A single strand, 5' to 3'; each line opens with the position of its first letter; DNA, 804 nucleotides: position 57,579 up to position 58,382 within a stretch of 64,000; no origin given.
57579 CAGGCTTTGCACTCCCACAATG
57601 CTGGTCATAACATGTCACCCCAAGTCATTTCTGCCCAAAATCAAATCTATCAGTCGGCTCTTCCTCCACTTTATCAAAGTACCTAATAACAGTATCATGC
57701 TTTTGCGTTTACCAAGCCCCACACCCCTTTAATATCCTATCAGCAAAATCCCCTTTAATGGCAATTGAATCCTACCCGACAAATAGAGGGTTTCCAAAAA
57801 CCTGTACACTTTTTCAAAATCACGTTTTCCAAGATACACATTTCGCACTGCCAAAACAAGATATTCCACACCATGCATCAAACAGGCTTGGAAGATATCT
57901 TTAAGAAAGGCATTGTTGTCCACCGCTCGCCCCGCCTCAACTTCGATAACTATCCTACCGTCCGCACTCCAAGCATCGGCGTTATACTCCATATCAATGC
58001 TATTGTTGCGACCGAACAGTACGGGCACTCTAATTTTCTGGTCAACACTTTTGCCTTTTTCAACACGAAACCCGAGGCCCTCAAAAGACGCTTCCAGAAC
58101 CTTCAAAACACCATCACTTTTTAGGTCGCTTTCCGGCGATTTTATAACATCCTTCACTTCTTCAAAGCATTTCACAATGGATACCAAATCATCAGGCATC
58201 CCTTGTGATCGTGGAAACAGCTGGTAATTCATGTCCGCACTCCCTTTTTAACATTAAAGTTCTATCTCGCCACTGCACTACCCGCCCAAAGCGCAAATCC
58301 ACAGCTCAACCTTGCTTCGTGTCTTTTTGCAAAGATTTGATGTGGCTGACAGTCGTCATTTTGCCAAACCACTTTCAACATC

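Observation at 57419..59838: AT-rich island with two nuclease-fold genes inserted inside the uvrB-uvrA operon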

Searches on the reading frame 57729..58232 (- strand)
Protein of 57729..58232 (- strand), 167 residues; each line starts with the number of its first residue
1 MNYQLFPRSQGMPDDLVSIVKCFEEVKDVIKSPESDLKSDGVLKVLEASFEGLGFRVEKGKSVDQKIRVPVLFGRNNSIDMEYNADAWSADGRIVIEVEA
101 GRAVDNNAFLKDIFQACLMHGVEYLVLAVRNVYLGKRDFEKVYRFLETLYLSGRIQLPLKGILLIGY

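Call 3: search_protein_families(library=pfam, proteins=[window:57729-58232:-], max_evalue=1)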
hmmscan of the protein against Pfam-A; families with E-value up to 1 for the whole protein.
window:57729-58232:- (167 aa): 2 families
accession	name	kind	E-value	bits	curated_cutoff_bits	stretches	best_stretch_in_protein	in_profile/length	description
PF18289.6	HU-CCDC81_euk_2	-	0.11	13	26.1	1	34-86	13-66/75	CCDC81 eukaryotic HU domain 2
PF05470.18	eIF-3c_N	-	0.14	10.9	24.2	1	21-74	27-79/593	Eukaryotic translation initiation factor 3 subunit 8 N-terminus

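Call 4: search_protein_families(library=padloc, proteins=[window:57729-58232:-], max_evalue=1)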
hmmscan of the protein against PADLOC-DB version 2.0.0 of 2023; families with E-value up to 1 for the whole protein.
window:57729-58232:- (167 aa): 1 family
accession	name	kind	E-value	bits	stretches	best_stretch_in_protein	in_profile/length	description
PDLC02920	HEAT-ARM_XIII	-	0.061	10.5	0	105-149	330-356/370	-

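Call 5: search_protein_families(library=ncbifam, proteins=[window:57729-58232:-], max_evalue=1)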
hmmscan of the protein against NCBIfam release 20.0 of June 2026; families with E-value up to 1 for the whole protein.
window:57729-58232:- (167 aa): 1 family
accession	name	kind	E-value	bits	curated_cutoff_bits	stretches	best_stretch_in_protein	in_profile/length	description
TIGR04304.1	GeoRSP_SPASM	equivalog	0.097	11.8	300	1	85-140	104-159/293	GeoRSP system SPASM domain protein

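Call 6: find_homologous_proteins(query=window:57729-58232:-)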
Query window:57729-58232:- (167 aa): 2592 proteins with E <= 0.001 among 2666 candidates; the best 120 are listed.
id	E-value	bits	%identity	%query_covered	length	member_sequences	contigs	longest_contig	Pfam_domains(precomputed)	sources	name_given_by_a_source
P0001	9.8e-96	336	100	93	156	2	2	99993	-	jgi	-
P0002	4.0e-85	302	83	100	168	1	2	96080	-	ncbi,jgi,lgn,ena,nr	ncbi:MAG: hypothetical protein FWD97_04710 [Defluviitaleaceae bacterium]|nr:hypothetical protein [De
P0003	7.9e-73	262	73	100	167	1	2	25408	-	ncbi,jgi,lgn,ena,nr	ncbi:MAG: hypothetical protein FWE44_04415 [Defluviitaleaceae bacterium]|nr:hypothetical protein [De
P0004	1.9e-67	244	68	100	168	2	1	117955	-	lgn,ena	-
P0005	4.7e-66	240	68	100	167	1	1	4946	-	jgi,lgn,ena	-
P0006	8.5e-66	239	71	100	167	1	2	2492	-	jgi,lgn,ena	-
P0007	4.9e-65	236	65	100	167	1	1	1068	-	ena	-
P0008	5.6e-65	236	68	100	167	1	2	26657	-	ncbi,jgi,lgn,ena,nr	ncbi:MAG: hypothetical protein FWB74_00605 [Defluviitaleaceae bacterium]|nr:hypothetical protein [De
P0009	6.5e-65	236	65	100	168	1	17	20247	PF26497.1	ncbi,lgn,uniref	ncbi:hypothetical protein [Glaesserella sp.]|uniref:hypothetical protein n=1 Tax=Glaesserella sp. Ta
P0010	1.2e-64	235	66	100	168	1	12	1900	-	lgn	-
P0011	1.5e-64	235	65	100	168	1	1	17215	-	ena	-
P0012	1.5e-64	235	65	100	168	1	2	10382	-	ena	-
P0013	1.5e-64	235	65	100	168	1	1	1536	-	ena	-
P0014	2.2e-64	234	67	100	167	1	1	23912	-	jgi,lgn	jgi:hypothetical protein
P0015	2.2e-64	234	66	100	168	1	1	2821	-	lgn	-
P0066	1.8e-61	225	63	100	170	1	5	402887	-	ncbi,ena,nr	ncbi:MAG: hypothetical protein OXH00_07120 [Candidatus Poribacteria bacterium]|nr:hypothetical prote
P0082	6.5e-61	223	62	100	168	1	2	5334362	-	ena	-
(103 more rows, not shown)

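Call 8: find_encoding_contigs(protein=P0002, flank=8000, max_places=3)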
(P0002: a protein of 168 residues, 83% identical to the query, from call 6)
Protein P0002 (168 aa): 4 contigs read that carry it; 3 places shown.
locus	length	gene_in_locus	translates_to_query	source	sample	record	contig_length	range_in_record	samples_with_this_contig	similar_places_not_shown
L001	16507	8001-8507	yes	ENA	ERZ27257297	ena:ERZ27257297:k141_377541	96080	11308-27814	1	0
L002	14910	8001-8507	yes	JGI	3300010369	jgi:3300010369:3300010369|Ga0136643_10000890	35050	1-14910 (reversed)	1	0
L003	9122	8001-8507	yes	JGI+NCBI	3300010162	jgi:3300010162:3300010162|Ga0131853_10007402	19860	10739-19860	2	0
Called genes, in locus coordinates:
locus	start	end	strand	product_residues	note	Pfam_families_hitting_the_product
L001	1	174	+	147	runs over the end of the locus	-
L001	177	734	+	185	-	-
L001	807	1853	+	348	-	PF08240:ADH_N, PF16912:Glu_dehyd_C, PF00107:ADH_zinc_N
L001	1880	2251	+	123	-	PF00903:Glyoxalase, PF06983:3-dmu-9_3-mt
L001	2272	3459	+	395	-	PF00202:Aminotran_3, PF00155:Aminotran_1_2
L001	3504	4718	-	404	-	-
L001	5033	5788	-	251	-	PF00188:CAP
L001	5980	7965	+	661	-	PF00270:DEAD (faint), PF04851:ResIII, PF17757:UvrB_inter, PF27431:UvrB_3rd, PF00271:Helicase_C, PF12344:UvrB, PF02151:UVR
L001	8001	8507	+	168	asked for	-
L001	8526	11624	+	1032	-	PF00005:ABC_tran (faint), PF02463:SMC_N (faint), PF03193:RsgA_GTPase (faint), PF13191:AAA_16 (faint), PF13304:AAA_21 (faint), PF17760:UvrA_inter, PF17755:UvrA_DNA-bind, PF12636:DUF3781, +2 more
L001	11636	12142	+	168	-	PF05685:Uma2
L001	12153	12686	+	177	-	PF22769:DCD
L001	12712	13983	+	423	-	-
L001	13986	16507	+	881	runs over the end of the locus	PF00133:tRNA-synt_1, PF09334:tRNA-synt_1g, PF13603:tRNA-synt_1_2, PF09334:tRNA-synt_1g, PF08264:Anticodon_1, PF10458:Val_tRNA-synt_C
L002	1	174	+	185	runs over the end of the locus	-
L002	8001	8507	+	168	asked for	-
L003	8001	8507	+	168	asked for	-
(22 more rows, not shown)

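Call 10: find_encoding_contigs(protein=P0009, flank=6000, max_places=3)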
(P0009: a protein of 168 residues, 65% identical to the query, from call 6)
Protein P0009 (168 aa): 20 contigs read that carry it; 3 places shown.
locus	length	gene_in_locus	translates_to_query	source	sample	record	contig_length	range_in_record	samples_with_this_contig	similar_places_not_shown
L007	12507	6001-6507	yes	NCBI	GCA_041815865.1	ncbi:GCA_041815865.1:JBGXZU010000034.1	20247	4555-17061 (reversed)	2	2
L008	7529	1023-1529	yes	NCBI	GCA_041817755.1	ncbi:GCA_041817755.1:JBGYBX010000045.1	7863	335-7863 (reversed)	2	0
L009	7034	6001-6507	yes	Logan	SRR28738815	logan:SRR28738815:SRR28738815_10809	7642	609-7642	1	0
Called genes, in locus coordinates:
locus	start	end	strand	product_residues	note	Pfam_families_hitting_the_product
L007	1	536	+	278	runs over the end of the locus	PF02498:Bro-N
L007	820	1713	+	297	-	PF00126:HTH_1, PF03466:LysR_substrate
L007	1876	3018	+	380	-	PF00724:Oxidored_FMN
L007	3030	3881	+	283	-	PF08538:DUF1749 (weak), PF00561:Abhydrolase_1 (faint), PF10230:LIDHydrolase (faint), PF12146:Hydrolase_4, PF12048:DUF3530 (weak)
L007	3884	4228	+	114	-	PF01187:MIF (weak)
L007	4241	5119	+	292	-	PF13743:Thioredoxin_5, PF01323:DSBA (weak)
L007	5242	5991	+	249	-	PF09521:RE_NgoPII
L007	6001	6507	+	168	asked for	PF26497:Halo_RE (weak)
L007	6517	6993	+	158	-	PF00145:DNA_methylase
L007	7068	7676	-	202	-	PF17851:GH43_C2, PF07081:DUF1349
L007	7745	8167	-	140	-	PF01850:PIN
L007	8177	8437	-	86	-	PF02604:PhdYeFM_antitox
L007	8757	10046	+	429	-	PF18435:EstA_Ig_like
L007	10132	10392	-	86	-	-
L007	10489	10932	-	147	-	PF07366:SnoaL, PF12680:SnoaL_2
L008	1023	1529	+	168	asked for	PF26497:Halo_RE (weak)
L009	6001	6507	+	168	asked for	PF26497:Halo_RE (weak)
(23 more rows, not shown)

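Call 11: find_encoding_contigs(protein=P0066, flank=6000, max_places=2)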
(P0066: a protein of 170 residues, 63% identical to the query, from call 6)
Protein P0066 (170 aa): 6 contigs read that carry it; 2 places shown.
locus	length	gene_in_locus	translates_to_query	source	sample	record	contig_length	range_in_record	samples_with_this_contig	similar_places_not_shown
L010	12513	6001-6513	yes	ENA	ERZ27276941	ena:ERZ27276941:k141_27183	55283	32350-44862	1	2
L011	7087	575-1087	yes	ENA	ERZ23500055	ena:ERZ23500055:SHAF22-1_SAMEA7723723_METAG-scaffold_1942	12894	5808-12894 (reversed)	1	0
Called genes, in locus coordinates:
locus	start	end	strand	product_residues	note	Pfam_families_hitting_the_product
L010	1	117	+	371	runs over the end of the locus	-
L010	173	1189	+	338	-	-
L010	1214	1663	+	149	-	PF02580:Tyr_Deacylase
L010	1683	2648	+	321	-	PF03786:UxuA, PF01261:AP_endonuc_2, PF03786:UxuA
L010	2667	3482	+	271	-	PF01555:N6_N4_Mtase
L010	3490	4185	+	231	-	-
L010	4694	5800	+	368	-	-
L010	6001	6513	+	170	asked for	-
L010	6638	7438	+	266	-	PF12784:PDDEXK_2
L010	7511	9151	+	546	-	PF02776:TPP_enzyme_N, PF00205:TPP_enzyme_M, PF02775:TPP_enzyme_C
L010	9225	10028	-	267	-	PF01261:AP_endonuc_2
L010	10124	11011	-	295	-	PF07676:PD40 (weak), PF26549:Tricorn_N, PF26550:Tricorn_2nd (weak), PF26549:Tricorn_N (weak)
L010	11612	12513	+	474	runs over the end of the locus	PF06917:Pectate_lyase_2 (weak)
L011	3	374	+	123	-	?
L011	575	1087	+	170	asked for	-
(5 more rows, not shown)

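Call 12: find_encoding_contigs(protein=P0082, flank=6000, max_places=2)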
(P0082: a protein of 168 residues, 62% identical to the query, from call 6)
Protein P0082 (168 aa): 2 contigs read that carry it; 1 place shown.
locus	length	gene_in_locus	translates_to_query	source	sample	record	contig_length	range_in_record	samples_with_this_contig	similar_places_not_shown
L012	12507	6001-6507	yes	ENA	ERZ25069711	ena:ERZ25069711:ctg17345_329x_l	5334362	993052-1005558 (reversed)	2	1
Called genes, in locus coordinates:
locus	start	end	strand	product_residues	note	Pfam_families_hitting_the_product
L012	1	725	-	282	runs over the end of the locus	-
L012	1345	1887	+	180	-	-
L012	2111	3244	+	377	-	-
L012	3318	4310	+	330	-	-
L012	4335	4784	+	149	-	PF02580:Tyr_Deacylase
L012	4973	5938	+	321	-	PF03786:UxuA, PF01261:AP_endonuc_2, PF03786:UxuA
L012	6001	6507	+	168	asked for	-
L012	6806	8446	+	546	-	PF02776:TPP_enzyme_N, PF00205:TPP_enzyme_M, PF02775:TPP_enzyme_C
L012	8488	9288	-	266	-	PF01261:AP_endonuc_2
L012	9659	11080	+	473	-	-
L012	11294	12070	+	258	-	PF01261:AP_endonuc_2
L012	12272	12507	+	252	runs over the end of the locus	PF01261:AP_endonuc_2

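Call 19: predict_structure(alignment_id=A1)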
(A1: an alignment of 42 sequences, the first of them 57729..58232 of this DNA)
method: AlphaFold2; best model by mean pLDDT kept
length: 167 residues; sequences in the alignment: 42
mean_pLDDT: 91.6   pTM: 0.89
mean pLDDT of the five models: 91.6, 90.7, 90.1, 89.6, 89.3
residues with pLDDT >= 90: 113; 70-90: 54; 50-70: 0; < 50: 0
segments of 3 or more residues with pLDDT < 50: none
pLDDT, mean of each block of 10 residues (from residue 1): 93 96 95 83 95 94 85 86 94 94 87 93 96 91 94 87 96
secondary structure, 60 per line:
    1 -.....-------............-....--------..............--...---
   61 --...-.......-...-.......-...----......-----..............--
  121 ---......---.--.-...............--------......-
elements in order: E2-6 H14-25 H27-30 H39-52 E55-57 E67-73 E79-85 E87-89 E94-99 H105-118 E124-129 H138-152 E161-166

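Call 22: search_solved_structures(query=A1, max_evalue=10)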
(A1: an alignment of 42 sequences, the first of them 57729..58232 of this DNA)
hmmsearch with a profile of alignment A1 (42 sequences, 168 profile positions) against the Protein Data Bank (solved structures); distinct sequences matched with E-value up to 10: 2.
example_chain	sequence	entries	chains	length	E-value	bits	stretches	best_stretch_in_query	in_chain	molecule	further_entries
5oql_B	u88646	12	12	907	0.21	15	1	12-85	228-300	Utp2 | Nucleolar complex protein 14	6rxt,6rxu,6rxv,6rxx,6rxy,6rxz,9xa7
6w2r_A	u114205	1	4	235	8.4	9.7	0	36-99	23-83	Junction 19 DHR54-DHR79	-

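Call 24: fold_search(model_id=the predicted structure, library=pdb)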
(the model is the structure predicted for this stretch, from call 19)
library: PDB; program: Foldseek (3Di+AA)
matches with E <= 10: 223; with E <= 0.001: 0
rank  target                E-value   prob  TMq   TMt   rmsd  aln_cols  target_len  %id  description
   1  3odh_B                2.7e-03  1.00  0.57  0.51   5.5       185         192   11  Structure of OkrAI/DNA complex (released 2010-10-06)
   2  3odh_A                1.6e-02  0.98  0.58  0.52   5.3       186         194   12  Structure of OkrAI/DNA complex (released 2010-10-06)
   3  4ic1_G                9.5e-02  0.25  0.34  0.29  16.9       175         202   16  Crystal structure of SSO0001 (released 2013-01-16)
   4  4miw                  1.2e-01  0.18  0.28  0.27  13.0       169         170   12  High-resolution structure of the N-terminal endonuclease domain of the Lassa virus L polymerase (released 2014-03-19)
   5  8q3y_A                1.3e-01  0.44  0.38  0.18   8.4       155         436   13  Crystal structure of apo Can2 from Thermoanaerobacter brockii (released 2023-11-22)
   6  2bam_A                1.6e-01  0.41  0.46  0.38   8.0       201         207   10  RESTRICTION ENDONUCLEASE BAMHI COMPLEX WITH DNA AND CALCIUM IONS (PRE-REACTIVE COMPLEX). (released 1999-10-31)
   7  1bhm_A                1.7e-01  0.41  0.42  0.37   7.7       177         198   15  RESTRICTION ENDONUCLEASE BAMHI COMPLEX WITH DNA (released 1995-07-12)
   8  4m6w_B                2.2e-01  0.57  0.33  0.30   3.6        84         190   14  Crystal structure of the C-terminal segment of FANCM in complex with FAAP24 (released 2013-10-02)
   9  2bam_B                2.5e-01  0.25  0.39  0.33   7.9       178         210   15  RESTRICTION ENDONUCLEASE BAMHI COMPLEX WITH DNA AND CALCIUM IONS (PRE-REACTIVE COMPLEX). (released 1999-10-31)
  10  5ltn_B                2.5e-01  0.11  0.26  0.24  14.4       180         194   16  Crystal structure of Lymphocytic choriomeningitis mammarenavirus endonuclease complexed with DPBA (released 2017-09-13)
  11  9f37_A                2.5e-01  0.08  0.22  0.07  16.5       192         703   15  Replication-like initiation state of influenza polymerase with GTP and CTP at respectively the -1 and +1 positions (st (released 2024-09-18)
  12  5t2t_B                2.7e-01  0.12  0.28  0.24  16.7       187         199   13  Crystal structure of Lymphocytic choriomeningitis mammarenavirus endonuclease bound to compound L742001 (released 2017-09-13)
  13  3jsb_A                2.9e-01  0.09  0.25  0.25  15.4       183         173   16  Crystal structure of the N-terminal domain of the Lymphocytic Choriomeningitis Virus L protein (released 2010-09-15)
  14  4f0p_C                3.0e-01  0.11  0.27  0.13  10.8       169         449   10  MspJI Restriction Endonuclease - P31 Form (released 2012-08-08)
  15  1bhm_B                3.3e-01  0.38  0.49  0.41   6.7       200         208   13  RESTRICTION ENDONUCLEASE BAMHI COMPLEX WITH DNA (released 1995-07-12)
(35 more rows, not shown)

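Call 26: find_related_loci(query=A1, collection=genome_contigs, flank=6000)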
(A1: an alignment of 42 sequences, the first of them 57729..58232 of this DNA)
Query A1 (167 aa) in genome_contigs; peptide patterns used: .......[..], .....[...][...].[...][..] (x = any residue, [..] = any of these).
464 stretches matched a pattern; 394 encode a relative of the query (tblastn E <= 1e-3); the best 80 are kept; 80 distinct loci.
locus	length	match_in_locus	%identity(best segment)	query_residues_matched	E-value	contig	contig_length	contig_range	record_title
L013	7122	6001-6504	83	1-167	1e-90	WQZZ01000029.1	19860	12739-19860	MAG: Defluviitaleaceae bacterium isolate Lab288P1bin137 Ga0131853_10007402, whole genome shotgun sequence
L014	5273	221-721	73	1-167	1e-75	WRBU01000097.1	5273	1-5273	MAG: Defluviitaleaceae bacterium isolate Lab288P1bin92 Ga0131853_10076363, whole genome shotgun sequence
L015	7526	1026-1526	65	1-167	8e-73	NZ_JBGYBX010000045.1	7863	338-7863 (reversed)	MAG: Glaesserella sp. isolate Z2-71_MAG_13 Z2-71__60701, whole genome shotgun sequence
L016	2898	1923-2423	65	1-167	3e-70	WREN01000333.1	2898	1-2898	MAG: Oscillospiraceae bacterium isolate Lab288P3bin93 Ga0123353_10229241, whole genome shotgun sequence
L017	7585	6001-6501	66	1-167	1e-69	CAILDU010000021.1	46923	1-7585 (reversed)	MAG: uncultured Verrucomicrobia subdivision 3 bacterium isolate VK4_bin-0324 genome assembly, contig: bin-0324:021/209,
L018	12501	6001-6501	65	1-167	1e-68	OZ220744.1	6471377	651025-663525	MAG: Candidatus Poribacteria bacterium isolate 67f587a8-c379-43ee-8694-439c00dbce40 genome assembly, chromosome: 1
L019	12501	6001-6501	63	1-167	2e-68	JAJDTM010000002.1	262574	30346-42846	MAG: Candidatus Poribacteria bacterium isolate jk18x1bzbins.25 k141_431015, whole genome shotgun sequence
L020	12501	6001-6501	66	1-167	1e-68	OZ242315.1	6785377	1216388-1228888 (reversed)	MAG: Candidatus Poribacteria bacterium isolate 55818b94-eea9-47de-9476-a843df335cd7 genome assembly, chromosome: 1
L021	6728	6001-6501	65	1-167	2e-68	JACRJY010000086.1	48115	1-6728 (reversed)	MAG: Verrucomicrobia bacterium isolate NC_groundwater_1841_Pr3_B-0.1um_64_12 SR-2_scaffold_141_1598529, whole genome sho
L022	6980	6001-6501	63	1-167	7e-68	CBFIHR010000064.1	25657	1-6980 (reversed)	MAG: Saprospiraceae bacterium isolate Co_bin_797_strict genome assembly, contig: Co_bin_797_strict_c64, whole genome sho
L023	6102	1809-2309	63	1-167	1e-67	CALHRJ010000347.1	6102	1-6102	MAG: uncultured Deinococcales bacterium isolate R2_Bin_Bin_39_1 genome assembly, contig: c_000001768825, whole genome sh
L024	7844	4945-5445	63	1-167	7e-68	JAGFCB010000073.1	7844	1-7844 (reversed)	MAG: Candidatus Poribacteria bacterium isolate SB0101 contig_1933, whole genome shotgun sequence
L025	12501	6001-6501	63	1-167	3e-67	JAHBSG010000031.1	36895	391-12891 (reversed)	MAG: Acidobacteria bacterium isolate ACE_ACI2 ACI2_31, whole genome shotgun sequence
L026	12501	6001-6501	62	1-167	3e-67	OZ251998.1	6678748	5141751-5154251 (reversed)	MAG: Candidatus Poribacteria bacterium isolate 8f110123-501e-42ad-9d55-583bbc997c7d genome assembly, chromosome: 1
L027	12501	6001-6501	63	1-167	4e-67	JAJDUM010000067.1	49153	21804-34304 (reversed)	MAG: Candidatus Poribacteria bacterium isolate jk18x1bzbins.78 k141_1547162, whole genome shotgun sequence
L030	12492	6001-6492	62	4-167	6e-67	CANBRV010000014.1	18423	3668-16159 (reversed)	MAG: Comamonadaceae bacterium isolate JR-MC-F-240519-79 genome assembly, contig: JR-MC-F-240519-C2887, whole genome shot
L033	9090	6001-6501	62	1-167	1e-66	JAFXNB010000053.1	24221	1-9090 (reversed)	MAG: Selenomonadaceae bacterium isolate RGIG6564 Sheep_Reticulum-5__c239188, whole genome shotgun sequence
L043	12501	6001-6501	61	1-167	4e-66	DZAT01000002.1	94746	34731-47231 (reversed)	MAG TPA_asm: Thiomicrospira cyclica isolate SulCav_PC08_66_46_37 SulCav_PC08-66_57_length_94746_cov_20.945095, whole gen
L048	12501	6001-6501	59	1-167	9e-66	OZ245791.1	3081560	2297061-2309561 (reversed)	MAG: Victivallales bacterium isolate 31a4d9ff-eb2b-44ba-b10b-e3ac66b60536 genome assembly, chromosome: 1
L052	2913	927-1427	61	1-167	7e-66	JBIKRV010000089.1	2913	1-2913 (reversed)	MAG: Chitinophagaceae bacterium isolate ME2015-06-19_3300044640_group6_bin125 Rohwer_bin563_scaffold_53630_c1, whole gen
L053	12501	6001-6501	60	1-167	2e-65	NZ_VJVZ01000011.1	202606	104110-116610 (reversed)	Flavobacterium zepuense strain ZT4R6 1.11919_11, whole genome shotgun sequence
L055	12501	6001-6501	60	1-167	2e-65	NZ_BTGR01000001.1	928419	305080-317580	Croceitalea sp. MTPC6 Contig01, whole genome shotgun sequence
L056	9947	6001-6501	62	1-167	3e-65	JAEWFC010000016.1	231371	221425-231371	MAG: Acidobacteria bacterium isolate OH_PBlB_17 k127_1015282, whole genome shotgun sequence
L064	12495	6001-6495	62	3-167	5e-65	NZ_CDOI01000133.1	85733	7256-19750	Capnocytophaga canis strain CcD38, whole genome shotgun sequence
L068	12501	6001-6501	62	1-167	8e-65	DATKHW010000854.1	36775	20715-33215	MAG TPA_asm: Gemmataceae bacterium isolate SMAG_U14588 k141_1106403, whole genome shotgun sequence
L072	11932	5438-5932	61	3-167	2e-64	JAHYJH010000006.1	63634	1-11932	MAG: Vicingaceae bacterium isolate KA17 NODE_278_length_63634_cov_7.372132, whole genome shotgun sequence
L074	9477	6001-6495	61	3-167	1e-64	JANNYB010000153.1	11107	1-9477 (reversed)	MAG: Acidobacteriota bacterium isolate VAR_34_metabat_1 VAR_34_k141_404672, whole genome shotgun sequence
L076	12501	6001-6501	62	1-167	1e-64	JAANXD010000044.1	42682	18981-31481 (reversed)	MAG: Candidatus Scalindua arabica isolate SuakinDeep_MAG55_1 MAG551_44, whole genome shotgun sequence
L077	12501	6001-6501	61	1-167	2e-64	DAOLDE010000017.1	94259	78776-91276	MAG TPA_asm: Pyrinomonadaceae bacterium isolate AMR_MDS_0146 NODE_57_length_94259_cov_19.937625, whole genome shotgun se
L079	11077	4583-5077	61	3-167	3e-64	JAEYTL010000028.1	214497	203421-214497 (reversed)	MAG: Bacteroidetes bacterium isolate OH_CBlB_130 k127_1052525, whole genome shotgun sequence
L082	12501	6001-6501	59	1-167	2e-64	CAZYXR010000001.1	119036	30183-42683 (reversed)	MAG TPA_asm: uncultured Chitinophagaceae bacterium isolate binchicken_co179_76 genome assembly, contig: NODE_721_length_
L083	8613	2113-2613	59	1-167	3e-64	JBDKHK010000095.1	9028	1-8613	MAG: Bacteroidota bacterium isolate flintriver_2019_sw_WHONDRS-S19S_0015_B_bin.39 scaffold_1975769, whole genome shotgun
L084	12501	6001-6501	62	1-167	3e-64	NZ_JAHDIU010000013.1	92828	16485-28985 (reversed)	Flavobacterium coralii strain D11R37 scaffold_12, whole genome shotgun sequence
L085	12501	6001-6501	60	1-167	8e-64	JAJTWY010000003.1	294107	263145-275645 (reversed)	MAG: Pyrinomonadaceae bacterium isolate DTUACD1 3-Genome16, whole genome shotgun sequence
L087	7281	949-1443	61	3-167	6e-64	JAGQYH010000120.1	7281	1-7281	MAG: Bacteroidetes bacterium isolate HKST-UBA60 NODE_120_length_7281_cov_4.989173, whole genome shotgun sequence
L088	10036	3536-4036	62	1-167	5e-64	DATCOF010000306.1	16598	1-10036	MAG TPA_asm: Chitinophagaceae bacterium isolate SMAG_U7194 k141_153286, whole genome shotgun sequence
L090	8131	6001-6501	60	1-167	6e-64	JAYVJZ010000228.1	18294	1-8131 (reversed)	MAG: Sphingobacteriales bacterium isolate GL53_Down_metabinner_3 GL53_Down_metabinner_3_227, whole genome shotgun sequen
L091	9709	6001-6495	61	3-167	3e-64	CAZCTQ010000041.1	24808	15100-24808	MAG TPA_asm: uncultured Aureispira sp. isolate binchicken_co351_87 genome assembly, contig: NODE_1271_length_24808_cov_1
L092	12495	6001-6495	61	3-167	5e-64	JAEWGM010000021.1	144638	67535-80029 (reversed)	MAG: Bacteroidetes bacterium isolate OH_PBlB_29 k127_132320, whole genome shotgun sequence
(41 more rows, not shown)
